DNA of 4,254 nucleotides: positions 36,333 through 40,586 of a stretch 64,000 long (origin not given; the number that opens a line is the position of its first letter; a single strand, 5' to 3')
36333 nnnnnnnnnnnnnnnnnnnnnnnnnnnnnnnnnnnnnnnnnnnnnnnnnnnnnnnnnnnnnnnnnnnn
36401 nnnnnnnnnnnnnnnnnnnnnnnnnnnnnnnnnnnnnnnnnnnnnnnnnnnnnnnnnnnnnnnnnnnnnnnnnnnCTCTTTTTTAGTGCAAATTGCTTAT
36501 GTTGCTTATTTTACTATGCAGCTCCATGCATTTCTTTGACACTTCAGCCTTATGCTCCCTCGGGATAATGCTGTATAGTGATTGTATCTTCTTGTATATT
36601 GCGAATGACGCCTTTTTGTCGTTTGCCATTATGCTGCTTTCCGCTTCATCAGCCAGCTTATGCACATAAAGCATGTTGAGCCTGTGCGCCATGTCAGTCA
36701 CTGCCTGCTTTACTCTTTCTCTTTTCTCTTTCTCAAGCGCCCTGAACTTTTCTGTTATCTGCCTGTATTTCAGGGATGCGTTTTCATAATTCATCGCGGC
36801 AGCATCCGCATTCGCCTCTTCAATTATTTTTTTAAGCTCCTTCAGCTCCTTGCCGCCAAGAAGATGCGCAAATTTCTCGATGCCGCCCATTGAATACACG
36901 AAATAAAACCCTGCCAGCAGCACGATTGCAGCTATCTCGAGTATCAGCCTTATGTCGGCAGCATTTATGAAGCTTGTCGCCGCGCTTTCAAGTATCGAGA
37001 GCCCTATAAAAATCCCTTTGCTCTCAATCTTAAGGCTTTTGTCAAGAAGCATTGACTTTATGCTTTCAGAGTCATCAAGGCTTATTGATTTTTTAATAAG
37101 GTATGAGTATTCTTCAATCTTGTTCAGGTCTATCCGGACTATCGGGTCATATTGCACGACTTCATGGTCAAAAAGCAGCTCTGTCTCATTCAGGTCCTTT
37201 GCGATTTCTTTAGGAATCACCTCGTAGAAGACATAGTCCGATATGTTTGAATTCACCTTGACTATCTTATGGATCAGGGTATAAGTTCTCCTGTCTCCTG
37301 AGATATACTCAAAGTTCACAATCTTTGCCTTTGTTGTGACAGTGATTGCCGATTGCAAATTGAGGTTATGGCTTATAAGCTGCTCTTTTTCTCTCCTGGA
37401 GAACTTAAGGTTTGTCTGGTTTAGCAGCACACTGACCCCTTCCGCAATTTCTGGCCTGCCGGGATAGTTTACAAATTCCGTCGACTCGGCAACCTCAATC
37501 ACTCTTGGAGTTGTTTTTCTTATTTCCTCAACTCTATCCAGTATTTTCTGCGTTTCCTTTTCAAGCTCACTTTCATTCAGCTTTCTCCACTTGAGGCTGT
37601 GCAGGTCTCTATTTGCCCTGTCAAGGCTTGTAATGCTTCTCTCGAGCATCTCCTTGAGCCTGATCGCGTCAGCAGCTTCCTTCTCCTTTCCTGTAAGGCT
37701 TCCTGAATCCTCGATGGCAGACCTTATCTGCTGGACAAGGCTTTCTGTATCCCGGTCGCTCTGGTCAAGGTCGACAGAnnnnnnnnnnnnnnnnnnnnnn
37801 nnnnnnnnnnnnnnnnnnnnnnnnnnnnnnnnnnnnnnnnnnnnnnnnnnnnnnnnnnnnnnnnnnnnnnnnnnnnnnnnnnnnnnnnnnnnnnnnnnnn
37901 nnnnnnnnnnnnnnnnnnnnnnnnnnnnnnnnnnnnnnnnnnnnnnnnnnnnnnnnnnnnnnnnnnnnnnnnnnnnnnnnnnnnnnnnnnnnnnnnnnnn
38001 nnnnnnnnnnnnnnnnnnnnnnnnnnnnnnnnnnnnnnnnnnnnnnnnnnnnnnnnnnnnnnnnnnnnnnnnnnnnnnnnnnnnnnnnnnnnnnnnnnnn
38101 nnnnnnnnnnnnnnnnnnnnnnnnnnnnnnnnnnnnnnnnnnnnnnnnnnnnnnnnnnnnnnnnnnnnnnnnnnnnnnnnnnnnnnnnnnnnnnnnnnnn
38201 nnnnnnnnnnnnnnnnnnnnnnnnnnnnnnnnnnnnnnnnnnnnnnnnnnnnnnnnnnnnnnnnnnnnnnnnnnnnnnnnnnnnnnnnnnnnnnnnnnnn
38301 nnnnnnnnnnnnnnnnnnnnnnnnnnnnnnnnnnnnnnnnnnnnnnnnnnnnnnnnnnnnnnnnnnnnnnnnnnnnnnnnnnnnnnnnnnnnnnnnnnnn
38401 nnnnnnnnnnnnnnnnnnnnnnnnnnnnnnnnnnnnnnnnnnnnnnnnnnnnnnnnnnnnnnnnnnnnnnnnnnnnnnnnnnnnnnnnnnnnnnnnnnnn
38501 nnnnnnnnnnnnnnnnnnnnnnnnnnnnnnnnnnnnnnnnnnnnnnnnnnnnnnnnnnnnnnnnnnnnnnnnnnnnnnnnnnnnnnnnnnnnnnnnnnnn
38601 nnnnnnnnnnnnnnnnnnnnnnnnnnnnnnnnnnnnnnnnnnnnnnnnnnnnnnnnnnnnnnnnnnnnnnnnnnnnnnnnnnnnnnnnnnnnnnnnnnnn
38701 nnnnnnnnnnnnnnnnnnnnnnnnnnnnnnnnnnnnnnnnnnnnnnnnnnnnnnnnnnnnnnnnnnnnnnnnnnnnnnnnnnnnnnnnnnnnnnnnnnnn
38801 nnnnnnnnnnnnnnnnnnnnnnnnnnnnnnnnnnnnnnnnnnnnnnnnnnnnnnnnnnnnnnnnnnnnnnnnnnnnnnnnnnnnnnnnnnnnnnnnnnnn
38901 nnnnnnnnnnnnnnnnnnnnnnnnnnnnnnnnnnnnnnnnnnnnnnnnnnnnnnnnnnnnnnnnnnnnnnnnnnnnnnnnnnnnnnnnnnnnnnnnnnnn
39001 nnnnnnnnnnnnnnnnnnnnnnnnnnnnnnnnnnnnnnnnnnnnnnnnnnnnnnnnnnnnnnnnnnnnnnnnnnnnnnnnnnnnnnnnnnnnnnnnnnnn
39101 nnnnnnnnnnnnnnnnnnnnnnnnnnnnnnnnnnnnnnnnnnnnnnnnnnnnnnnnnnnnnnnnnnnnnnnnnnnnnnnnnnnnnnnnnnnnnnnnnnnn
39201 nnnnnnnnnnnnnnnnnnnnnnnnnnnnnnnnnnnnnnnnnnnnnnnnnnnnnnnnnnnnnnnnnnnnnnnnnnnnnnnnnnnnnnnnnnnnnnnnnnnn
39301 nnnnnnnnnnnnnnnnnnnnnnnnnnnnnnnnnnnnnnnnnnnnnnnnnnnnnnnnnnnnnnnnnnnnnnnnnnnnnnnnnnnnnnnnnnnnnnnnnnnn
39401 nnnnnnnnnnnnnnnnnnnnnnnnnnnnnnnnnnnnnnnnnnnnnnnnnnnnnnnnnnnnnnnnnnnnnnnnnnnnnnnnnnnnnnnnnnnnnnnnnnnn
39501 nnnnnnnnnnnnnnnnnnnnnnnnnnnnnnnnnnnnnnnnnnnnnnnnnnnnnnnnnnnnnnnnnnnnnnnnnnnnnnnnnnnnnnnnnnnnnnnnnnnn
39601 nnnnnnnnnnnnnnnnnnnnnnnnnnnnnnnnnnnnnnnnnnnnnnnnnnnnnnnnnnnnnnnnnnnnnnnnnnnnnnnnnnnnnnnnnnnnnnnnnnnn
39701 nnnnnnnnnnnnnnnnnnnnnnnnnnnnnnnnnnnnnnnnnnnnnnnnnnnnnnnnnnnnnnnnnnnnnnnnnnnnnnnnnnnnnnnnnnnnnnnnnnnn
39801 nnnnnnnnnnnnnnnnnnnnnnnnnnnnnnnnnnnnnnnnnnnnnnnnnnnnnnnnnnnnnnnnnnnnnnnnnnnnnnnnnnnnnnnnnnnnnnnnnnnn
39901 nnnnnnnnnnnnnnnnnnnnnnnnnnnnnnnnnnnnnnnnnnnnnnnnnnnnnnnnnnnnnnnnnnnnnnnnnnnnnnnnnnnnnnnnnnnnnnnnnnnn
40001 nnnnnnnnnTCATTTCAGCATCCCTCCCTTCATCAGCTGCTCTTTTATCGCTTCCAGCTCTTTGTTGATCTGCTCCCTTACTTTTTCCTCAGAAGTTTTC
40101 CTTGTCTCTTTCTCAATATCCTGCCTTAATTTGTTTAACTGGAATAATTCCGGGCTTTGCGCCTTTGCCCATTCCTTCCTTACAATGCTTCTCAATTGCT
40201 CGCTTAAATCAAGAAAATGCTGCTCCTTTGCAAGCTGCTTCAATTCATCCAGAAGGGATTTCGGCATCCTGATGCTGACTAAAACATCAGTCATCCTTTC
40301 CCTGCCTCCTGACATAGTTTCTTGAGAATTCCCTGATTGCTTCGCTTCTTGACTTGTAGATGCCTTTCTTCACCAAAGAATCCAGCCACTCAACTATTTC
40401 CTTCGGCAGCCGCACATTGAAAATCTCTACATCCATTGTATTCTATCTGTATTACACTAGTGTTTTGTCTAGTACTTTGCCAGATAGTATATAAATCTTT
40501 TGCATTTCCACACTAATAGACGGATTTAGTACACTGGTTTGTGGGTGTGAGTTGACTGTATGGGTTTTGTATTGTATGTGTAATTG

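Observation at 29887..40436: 10.5-kb co-directional cluster: 2 RHH regulators, giant PKD surface protein, CBS membrane sensor, membrane-anchored HerA/FtsK-like ATPase and three KaiC-like ATPases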

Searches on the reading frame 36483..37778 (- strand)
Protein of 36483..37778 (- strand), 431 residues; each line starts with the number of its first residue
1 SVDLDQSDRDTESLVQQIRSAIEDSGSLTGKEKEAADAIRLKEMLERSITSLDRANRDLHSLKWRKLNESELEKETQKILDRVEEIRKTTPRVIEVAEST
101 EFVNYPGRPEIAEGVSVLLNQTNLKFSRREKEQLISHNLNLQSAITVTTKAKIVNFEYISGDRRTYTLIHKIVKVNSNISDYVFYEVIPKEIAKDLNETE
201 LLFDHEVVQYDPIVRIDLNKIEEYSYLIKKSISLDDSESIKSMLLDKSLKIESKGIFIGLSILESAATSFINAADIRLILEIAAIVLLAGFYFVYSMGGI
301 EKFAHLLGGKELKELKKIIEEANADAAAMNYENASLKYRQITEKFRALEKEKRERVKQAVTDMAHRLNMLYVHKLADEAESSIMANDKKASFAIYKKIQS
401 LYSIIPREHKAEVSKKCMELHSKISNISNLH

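Call 53: predict_structure(alignment_id=A3)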
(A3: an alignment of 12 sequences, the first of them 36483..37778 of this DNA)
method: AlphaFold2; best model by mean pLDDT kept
length: 431 residues; sequences in the alignment: 12
mean_pLDDT: 82.8   pTM: 0.54
mean pLDDT of the five models: 82.8, 80.6, 80.0, 79.7, 78.4
residues with pLDDT >= 90: 144; 70-90: 228; 50-70: 26; < 50: 33
segments of 3 or more residues with pLDDT < 50: 252-275, 301-303, 429-431
pLDDT, mean of each block of 10 residues (from residue 1): 77 93 92 93 93 91 85 90 93 94 90 86 78 90 91 96 95 85 88 83 79 82 91 92 83 38 43 55 76 65 54 84 88 90 86 83 88 89 86 88 83 86 72 35
secondary structure, 60 per line:
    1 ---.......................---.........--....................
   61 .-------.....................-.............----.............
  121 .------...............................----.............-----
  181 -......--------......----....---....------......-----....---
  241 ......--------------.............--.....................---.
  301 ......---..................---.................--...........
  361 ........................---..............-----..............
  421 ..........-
elements in order: H4-26 H30-38 H41-61 H69-89 E91-103 H108-121 H128-144 E145-158 E163-175 E182-187 E199-201 E206-209 E213-216 E223-228 H234-237 E241-246 H261-273 H276-296 H300-306 H310-327 H331-347 H350-384 H388-401 H407-430

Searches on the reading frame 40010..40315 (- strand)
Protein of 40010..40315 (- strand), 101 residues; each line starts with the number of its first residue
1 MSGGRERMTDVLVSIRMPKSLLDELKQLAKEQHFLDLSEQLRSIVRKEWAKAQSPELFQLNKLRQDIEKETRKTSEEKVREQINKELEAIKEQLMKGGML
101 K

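Call 3: search_protein_families(library=pfam, proteins=[window:40010-40315:-], max_evalue=0.01)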
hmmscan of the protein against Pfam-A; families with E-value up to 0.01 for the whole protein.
window:40010-40315:- (101 aa): 1 family
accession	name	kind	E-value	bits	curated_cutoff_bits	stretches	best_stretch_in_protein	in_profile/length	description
PF01402.27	RHH_1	-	0.0031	17.9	20.5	1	13-47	2-35/39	Ribbon-helix-helix protein, copG family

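Call 7: search_protein_families(library=ncbifam, proteins=[window:40010-40315:-], max_evalue=0.01)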
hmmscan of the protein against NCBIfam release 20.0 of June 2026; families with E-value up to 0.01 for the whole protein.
window:40010-40315:- (101 aa): 2 families
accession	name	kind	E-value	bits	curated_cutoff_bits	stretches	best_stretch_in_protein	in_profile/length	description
NF058555.1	TransRegCdrSHalo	equivalog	0.0023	17.9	100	1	13-47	4-38/61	transcriptional regulator CdrS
NF052309.1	conj_TF_TprA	exception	0.0095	16.4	150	0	14-63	9-55/81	ICE element conjugation transcription factor TprA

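Call 35: search_protein_families(library=pfam, proteins=[window:40010-40315:-], max_evalue=1)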
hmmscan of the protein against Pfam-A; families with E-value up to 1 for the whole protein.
window:40010-40315:- (101 aa): 11 families
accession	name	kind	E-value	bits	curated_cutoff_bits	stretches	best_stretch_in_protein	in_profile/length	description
PF01402.27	RHH_1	-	0.0031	17.9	20.5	1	13-47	2-35/39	Ribbon-helix-helix protein, copG family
PF21126.3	KATNA1_MIT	-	0.013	15.6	23.1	1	57-92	28-63/64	Katanin p60 subunit A1, MIT domain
PF05205.17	COMPASS-Shg1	-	0.015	16.5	24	1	25-93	20-92/102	COMPASS (Complex proteins associated with Set1p) component shg1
PF18175.6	HU-CCDC81_bac_2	-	0.061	13.7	35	1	70-98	9-37/70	CCDC81-like prokaryotic HU domain 2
PF07878.17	RHH_5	-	0.066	13.4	26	1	13-32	4-23/43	CopG-like RHH_1 or ribbon-helix-helix domain, RHH_5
PF03869.20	Arc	-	0.07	13.4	20.4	1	15-33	9-27/50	Arc-like DNA binding domain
PF22743.2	PspAA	-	0.23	12.2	27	1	51-93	12-54/92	PspA-Associated protein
PF11740.13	KfrA_N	-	0.63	11.2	26.1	0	27-93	50-112/113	Plasmid replication region DNA-binding N-term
PF06244.18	Ccdc124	-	0.79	10.5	24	1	24-53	48-76/82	Coiled-coil domain-containing protein 124 /Oxs1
PF08988.15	T3SS_needle_E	-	0.81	10.4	22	0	76-100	16-40/67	Type III secretion system, cytoplasmic E component of needle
PF12126.13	PML_CC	-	0.87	9.4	23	1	6-44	78-116/329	PML-like, coiled-coil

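Call 72: search_protein_families(library=padloc, proteins=[window:40010-40315:-], max_evalue=0.001)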
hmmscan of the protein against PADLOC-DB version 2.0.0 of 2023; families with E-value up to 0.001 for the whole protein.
window:40010-40315:- (101 aa): 0 families

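Call 90: search_solved_structures(query=window:40010-40315:-, max_evalue=1)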
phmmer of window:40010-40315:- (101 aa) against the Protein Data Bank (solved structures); distinct sequences matched with E-value up to 1: 3.
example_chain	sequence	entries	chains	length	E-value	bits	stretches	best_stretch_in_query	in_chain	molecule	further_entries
6uhi_A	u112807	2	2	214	0.0029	21.5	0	31-70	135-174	Ryanodine receptor 1 chimera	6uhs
6uag_A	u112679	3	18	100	0.82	13.7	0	31-70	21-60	Putative ryanodine receptor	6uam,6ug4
3nrt_A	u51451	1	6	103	0.93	13.5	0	31-70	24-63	Putative ryanodine receptor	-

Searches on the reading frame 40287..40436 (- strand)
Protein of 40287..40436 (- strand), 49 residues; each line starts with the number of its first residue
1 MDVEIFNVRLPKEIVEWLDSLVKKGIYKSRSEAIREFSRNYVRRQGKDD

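Call 7: search_protein_families(library=ncbifam, proteins=[window:40287-40436:-], max_evalue=0.01)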
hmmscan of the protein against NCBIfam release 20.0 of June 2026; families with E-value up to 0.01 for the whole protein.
window:40287-40436:- (49 aa): 7 families
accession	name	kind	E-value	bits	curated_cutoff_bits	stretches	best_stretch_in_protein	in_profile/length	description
NF058555.1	TransRegCdrSHalo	equivalog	8.6e-07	28.9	100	1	7-46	5-44/61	transcriptional regulator CdrS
NF003381.0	PRK04460.1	equivalog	2.2e-06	27.8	105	1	3-44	4-45/139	nickel-responsive transcriptional regulator NikR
TIGR02606.1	antidote_CC2985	hypoth_equivalog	2.3e-06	27.5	46.2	1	7-37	3-33/70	type II toxin-antitoxin system ParD family antitoxin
NF002169.0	PRK01002.1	subfamily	6.9e-06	26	111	1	5-44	6-45/141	nickel responsive regulator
NF002815.0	PRK02967.1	equivalog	6.5e-05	23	83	1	6-46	4-44/139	nickel-responsive transcriptional regulator NikR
NF001884.0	PRK00630.1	subfamily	0.00011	22.4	119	1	6-43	13-50/148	nickel responsive regulator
TIGR02793.1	nikR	equivalog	0.00018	21.8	175.45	1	9-45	6-42/129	nickel-responsive transcriptional regulator NikR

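Call 72: search_protein_families(library=padloc, proteins=[window:40287-40436:-], max_evalue=0.001)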
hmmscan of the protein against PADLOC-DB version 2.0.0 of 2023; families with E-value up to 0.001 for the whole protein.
window:40287-40436:- (49 aa): 0 families

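Call 89: search_solved_structures(query=window:40287-40436:-, max_evalue=1)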
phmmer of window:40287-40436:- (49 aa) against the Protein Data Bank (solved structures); distinct sequences matched with E-value up to 1: 9.
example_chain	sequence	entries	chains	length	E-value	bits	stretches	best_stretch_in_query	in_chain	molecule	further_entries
2bj1_A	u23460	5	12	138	0.00066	22.8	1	3-44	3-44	NICKEL RESPONSIVE REGULATOR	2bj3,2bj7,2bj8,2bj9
1q5v_A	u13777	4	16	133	0.017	18.5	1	7-44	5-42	Nickel responsive regulator | Nickel-responsive regulator | Nickel-responsive regulatory protein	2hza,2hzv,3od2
2wvb_A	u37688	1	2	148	0.22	15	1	6-40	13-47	PUTATIVE NICKEL-RESPONSIVE REGULATOR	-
2wvd_A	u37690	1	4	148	0.22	15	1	6-40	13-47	PUTATIVE NICKEL-RESPONSIVE REGULATOR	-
3pht_A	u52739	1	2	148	0.22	15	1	6-40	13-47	Putative nickel-responsive regulator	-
2wve_A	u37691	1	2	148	0.22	15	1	6-40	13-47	PUTATIVE NICKEL-RESPONSIVE REGULATOR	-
2ca9_A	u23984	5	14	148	0.22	15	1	6-40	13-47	PUTATIVE NICKEL-RESPONSIVE REGULATOR | nickel-responsive regulator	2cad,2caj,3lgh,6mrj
2wvc_A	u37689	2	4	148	0.23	15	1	6-40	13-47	PUTATIVE NICKEL-RESPONSIVE REGULATOR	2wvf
7ycv_A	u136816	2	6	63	0.62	13.6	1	10-39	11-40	Antitoxin ParD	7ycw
